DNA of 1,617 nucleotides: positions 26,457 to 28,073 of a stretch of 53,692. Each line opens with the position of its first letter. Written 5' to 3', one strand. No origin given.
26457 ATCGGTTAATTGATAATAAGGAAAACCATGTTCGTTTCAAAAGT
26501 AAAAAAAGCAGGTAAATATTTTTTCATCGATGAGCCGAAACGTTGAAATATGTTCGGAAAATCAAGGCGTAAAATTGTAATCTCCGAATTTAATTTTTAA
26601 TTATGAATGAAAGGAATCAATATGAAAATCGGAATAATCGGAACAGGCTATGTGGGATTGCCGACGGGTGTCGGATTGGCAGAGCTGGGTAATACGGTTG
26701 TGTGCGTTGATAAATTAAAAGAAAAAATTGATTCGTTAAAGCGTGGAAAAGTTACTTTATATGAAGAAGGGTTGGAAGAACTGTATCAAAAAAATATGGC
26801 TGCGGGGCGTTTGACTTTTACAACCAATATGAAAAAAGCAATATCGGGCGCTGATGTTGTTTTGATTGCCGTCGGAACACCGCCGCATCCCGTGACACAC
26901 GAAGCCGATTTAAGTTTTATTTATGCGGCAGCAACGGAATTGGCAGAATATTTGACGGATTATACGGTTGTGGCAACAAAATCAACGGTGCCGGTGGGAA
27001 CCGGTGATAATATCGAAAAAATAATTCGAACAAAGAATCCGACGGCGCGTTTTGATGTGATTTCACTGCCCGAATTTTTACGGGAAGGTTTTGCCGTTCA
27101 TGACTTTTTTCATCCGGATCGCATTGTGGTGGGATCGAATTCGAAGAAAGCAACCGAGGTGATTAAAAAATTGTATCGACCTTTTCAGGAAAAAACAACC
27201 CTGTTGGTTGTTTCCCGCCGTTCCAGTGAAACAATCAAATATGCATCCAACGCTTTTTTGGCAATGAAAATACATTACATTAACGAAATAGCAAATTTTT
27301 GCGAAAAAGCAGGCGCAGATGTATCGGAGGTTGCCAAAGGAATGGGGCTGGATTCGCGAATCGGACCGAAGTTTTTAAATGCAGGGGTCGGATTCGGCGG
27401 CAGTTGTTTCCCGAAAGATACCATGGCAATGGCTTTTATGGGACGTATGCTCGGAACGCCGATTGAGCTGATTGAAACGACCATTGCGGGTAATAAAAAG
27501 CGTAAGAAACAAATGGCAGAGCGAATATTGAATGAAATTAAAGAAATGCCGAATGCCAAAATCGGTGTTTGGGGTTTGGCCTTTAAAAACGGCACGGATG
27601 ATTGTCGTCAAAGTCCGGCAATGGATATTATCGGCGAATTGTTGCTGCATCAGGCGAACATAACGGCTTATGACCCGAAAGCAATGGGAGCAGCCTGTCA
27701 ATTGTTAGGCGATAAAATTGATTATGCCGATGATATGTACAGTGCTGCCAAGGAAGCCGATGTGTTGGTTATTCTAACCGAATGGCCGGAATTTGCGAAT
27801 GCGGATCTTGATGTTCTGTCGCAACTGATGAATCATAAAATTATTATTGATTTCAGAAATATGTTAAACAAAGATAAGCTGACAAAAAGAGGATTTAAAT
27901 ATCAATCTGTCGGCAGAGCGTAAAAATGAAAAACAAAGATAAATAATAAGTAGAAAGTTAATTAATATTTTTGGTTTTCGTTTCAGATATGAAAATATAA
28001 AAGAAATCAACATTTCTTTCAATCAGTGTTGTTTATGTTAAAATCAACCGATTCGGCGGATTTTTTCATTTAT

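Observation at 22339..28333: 202-bp perfect inverted repeats bracket a 5.6-kb promoter-bearing core between two mirror-image polysaccharide modules: a candidate operon flip-flop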

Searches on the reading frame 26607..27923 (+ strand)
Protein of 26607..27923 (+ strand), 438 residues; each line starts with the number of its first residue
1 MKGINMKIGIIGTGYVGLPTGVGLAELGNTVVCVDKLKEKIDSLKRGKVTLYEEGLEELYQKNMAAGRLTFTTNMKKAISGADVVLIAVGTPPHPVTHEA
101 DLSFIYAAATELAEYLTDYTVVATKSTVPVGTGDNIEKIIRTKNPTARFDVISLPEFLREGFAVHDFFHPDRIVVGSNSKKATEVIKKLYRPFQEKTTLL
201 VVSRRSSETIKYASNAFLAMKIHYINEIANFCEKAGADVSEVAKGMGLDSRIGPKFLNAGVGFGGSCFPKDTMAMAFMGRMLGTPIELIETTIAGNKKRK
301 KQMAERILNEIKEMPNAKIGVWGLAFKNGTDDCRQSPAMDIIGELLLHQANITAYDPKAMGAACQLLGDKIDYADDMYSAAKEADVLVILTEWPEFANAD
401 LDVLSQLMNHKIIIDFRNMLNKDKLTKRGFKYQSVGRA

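Call 6: search_protein_families(library=pfam, proteins=[window:26607-27923:+])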
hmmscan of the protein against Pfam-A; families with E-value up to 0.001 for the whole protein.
window:26607-27923:+ (438 aa): 7 families
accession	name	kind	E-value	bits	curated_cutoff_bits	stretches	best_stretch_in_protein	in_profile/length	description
PF03721.20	UDPG_MGDP_dh_N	-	2.9e-63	213.3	27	1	6-189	1-187/187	UDP-glucose/GDP-mannose dehydrogenase family, NAD binding domain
PF03720.21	UDPG_MGDP_dh_C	-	1.4e-34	119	30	1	320-421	1-102/103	UDP-glucose/GDP-mannose dehydrogenase family, UDP binding domain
PF00984.24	UDPG_MGDP_dh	-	1.1e-33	115.6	25.4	1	205-297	1-93/94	UDP-glucose/GDP-mannose dehydrogenase family, central domain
PF03807.23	F420_oxidored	-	5.1e-09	37.1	21.6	0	7-90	1-68/94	NADP oxidoreductase coenzyme F420-dependent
PF03446.21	NAD_binding_2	-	1.2e-05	25.8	21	0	7-136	1-103/161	NAD binding domain of 6-phosphogluconate dehydrogenase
PF02558.23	ApbA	-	0.00021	21.4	22.2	1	8-89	1-74/150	Ketopantoate reductase PanE/ApbA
PF01210.29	NAD_Gly3P_dh_N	-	0.00047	20.6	23.1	0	7-91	1-79/158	NAD-dependent glycerol-3-phosphate dehydrogenase N-terminus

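Call 8: find_encoding_contigs(protein=window:26607-27923:+, flank=10000, max_places=10)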
Protein window:26607-27923:+ (438 aa): no gene with exactly this product is on record in the collection.

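Call 50: find_homologous_proteins(query=window:26607-27920:+, max_evalue=1e-100)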
Query window:26607-27920:+ (438 aa): 7305 proteins with E <= 1e-100 among 8000 candidates; the best 120 are listed.
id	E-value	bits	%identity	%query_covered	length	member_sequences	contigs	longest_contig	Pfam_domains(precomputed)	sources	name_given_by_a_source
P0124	6.7e-287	969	100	99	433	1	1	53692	PF00984.25,PF03446.22,PF03721.21,PF03807.24,PF03720.23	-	-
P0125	5.8e-283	956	98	99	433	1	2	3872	PF00984.25,PF03446.22,PF03721.21,PF03807.24,PF03720.23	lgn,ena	-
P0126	5.8e-283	956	98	99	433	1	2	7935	PF00984.25,PF03446.22,PF03721.21,PF03807.24,PF03720.23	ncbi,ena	-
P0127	2.0e-282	954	98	99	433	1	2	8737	PF00984.25,PF03446.22,PF03721.21,PF03807.24,PF03720.23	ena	-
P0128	1.4e-281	952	98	99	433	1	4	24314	PF00984.25,PF03446.22,PF03721.21,PF03807.24,PF03720.23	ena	-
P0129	8.8e-254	860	87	99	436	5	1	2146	PF00984.25,PF03721.21,PF03807.24,PF03720.23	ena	-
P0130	1.2e-252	856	86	99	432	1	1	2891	PF00984.25,PF03721.21,PF03807.24,PF03720.23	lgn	-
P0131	1.6e-252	856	86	99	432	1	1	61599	PF00984.25,PF03721.21,PF03807.24,PF03720.23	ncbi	-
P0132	1.5e-251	853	87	99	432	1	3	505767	PF00984.25,PF03721.21,PF03807.24,PF03720.23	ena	-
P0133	2.5e-251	852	87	99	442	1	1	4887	PF00984.25,PF03721.21,PF03807.24,PF03720.23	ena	-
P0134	8.7e-250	847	85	99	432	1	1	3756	PF00984.25,PF03721.21,PF03807.24,PF03720.23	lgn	-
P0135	1.3e-249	846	85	99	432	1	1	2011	PF00984.25,PF03721.21,PF03807.24,PF03720.23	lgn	-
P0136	6.8e-249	844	86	99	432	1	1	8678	PF00984.25,PF03721.21,PF03807.24,PF03720.23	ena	-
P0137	2.9e-247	838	86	99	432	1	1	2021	PF00984.25,PF03721.21,PF03807.24,PF03720.23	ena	-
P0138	4.8e-247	838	86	99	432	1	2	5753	PF00984.25,PF03721.21,PF03807.24,PF03720.23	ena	-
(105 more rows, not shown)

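Call 51: find_encoding_contigs(protein=P0128, flank=10000, max_places=10)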
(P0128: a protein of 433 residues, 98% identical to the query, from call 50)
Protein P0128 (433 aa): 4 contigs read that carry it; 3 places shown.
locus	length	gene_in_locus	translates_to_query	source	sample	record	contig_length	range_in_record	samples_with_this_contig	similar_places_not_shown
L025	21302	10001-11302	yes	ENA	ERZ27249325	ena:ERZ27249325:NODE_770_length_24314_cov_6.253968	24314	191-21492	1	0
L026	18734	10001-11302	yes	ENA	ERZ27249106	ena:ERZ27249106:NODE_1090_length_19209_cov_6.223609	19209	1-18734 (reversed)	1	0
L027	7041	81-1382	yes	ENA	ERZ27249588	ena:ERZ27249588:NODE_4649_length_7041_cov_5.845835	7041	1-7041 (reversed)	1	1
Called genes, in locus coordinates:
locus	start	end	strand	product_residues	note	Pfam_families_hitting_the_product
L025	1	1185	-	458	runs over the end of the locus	?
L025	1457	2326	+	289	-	PF00535:Glycos_transf_2, PF10111:Glyco_tranf_2_2, PF13641:Glyco_tranf_2_3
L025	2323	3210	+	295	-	PF00483:NTP_transferase, PF12804:NTP_transf_3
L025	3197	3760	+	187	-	PF00908:dTDP_sugar_isom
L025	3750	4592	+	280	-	PF01370:Epimerase, PF04321:RmlD_sub_bind, PF02719:Polysacc_synt_2 (weak), PF16363:GDP_Man_Dehyd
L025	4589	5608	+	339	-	PF01073:3Beta_HSD, PF01370:Epimerase, PF02719:Polysacc_synt_2, PF04321:RmlD_sub_bind, PF07993:NAD_binding_4 (faint), PF16363:GDP_Man_Dehyd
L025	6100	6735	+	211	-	PF13384:HTH_23 (faint), PF13518:HTH_28 (faint), PF00196:GerE (faint), PF02796:HTH_7 (faint), PF08281:Sigma70_r4_2 (faint), PF13936:HTH_38 (faint), PF08279:HTH_11 (faint), PF15978:TnsD (faint)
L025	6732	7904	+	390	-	PF01075:Glyco_transf_9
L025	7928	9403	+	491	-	PF00294:PfkB, PF01467:CTP_transf_like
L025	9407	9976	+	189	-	PF13580:SIS_2, PF01380:SIS (weak)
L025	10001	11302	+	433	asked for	PF03446:NAD_binding_2 (faint), PF03721:UDPG_MGDP_dh_N, PF03807:F420_oxidored (faint), PF00984:UDPG_MGDP_dh, PF03720:UDPG_MGDP_dh_C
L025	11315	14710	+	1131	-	PF01501:Glyco_transf_8, PF01075:Glyco_transf_9 (faint)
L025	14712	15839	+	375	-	PF01757:Acyl_transf_3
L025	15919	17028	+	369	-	PF01757:Acyl_transf_3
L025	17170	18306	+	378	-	PF01757:Acyl_transf_3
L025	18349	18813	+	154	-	PF00702:Hydrolase, PF08645:PNK3P, PF13419:HAD_2, PF13242:Hydrolase_like (weak)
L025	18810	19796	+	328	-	PF01073:3Beta_HSD, PF01370:Epimerase, PF02719:Polysacc_synt_2 (faint), PF04321:RmlD_sub_bind (weak), PF16363:GDP_Man_Dehyd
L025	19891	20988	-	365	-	PF03702:AnmK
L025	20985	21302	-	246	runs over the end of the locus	PF01553:Acyltransferase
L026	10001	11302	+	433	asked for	PF03446:NAD_binding_2 (faint), PF03721:UDPG_MGDP_dh_N, PF03807:F420_oxidored (faint), PF00984:UDPG_MGDP_dh, PF03720:UDPG_MGDP_dh_C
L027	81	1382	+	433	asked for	PF03446:NAD_binding_2 (faint), PF03721:UDPG_MGDP_dh_N, PF03807:F420_oxidored (faint), PF00984:UDPG_MGDP_dh, PF03720:UDPG_MGDP_dh_C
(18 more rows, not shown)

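Call 81: search_protein_families(library=pfam, proteins=[L025:6100-6735:+], max_evalue=1)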
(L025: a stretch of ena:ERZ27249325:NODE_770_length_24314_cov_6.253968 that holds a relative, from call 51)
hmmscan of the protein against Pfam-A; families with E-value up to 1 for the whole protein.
L025:6100-6735:+ (211 aa): 39 families (the best 25 are shown)
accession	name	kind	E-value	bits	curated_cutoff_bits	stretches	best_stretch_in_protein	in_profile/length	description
PF02796.21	HTH_7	-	1.3e-09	38.5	23.8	2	95-130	4-41/45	Helix-turn-helix domain of resolvase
PF13384.12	HTH_23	-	4.5e-09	36.3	24.6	2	103-124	10-31/50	Homeodomain-like domain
PF08279.18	HTH_11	-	3.4e-08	33.7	25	2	161-184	17-40/55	HTH domain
PF13518.12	HTH_28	-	1.3e-07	32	25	1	44-77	1-33/52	Helix-turn-helix domain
PF13936.12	HTH_38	-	7.9e-07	29.2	27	0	156-181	17-42/44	Helix-turn-helix domain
PF00196.25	GerE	-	4.9e-06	26.5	23.5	2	96-124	3-31/57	Bacterial regulatory proteins, luxR family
PF15978.11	TnsD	-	4.9e-06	26.3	32.4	2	45-131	188-272/355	Tn7-like transposition protein D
PF08281.18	Sigma70_r4_2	-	1.9e-05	24.7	25.7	1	152-176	19-43/54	Sigma-70, region 4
PF13412.12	HTH_24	-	2.7e-05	24.1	21.9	2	42-78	2-40/48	Winged helix-turn-helix DNA-binding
PF07750.17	GcrA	-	8.6e-05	23.4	26.9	1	105-137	13-46/155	GcrA cell cycle regulator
PF12840.13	HTH_20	-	0.00012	22.4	27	0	153-183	10-42/51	Helix-turn-helix domain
PF13551.12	HTH_29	-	0.00017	22.1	28.1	1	103-129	4-31/64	Winged helix-turn helix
PF13542.12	HTH_Tnp_ISL3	-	0.00018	21.3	27.4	0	100-125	17-41/51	Helix-turn-helix domain of transposase family ISL3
PF04545.22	Sigma70_r4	-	0.00033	20.6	24.1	0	108-125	18-35/50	Sigma-70, region 4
PF13545.12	HTH_Crp_2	-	0.00057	20.2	27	0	110-134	22-46/70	Crp-like helix-turn-helix domain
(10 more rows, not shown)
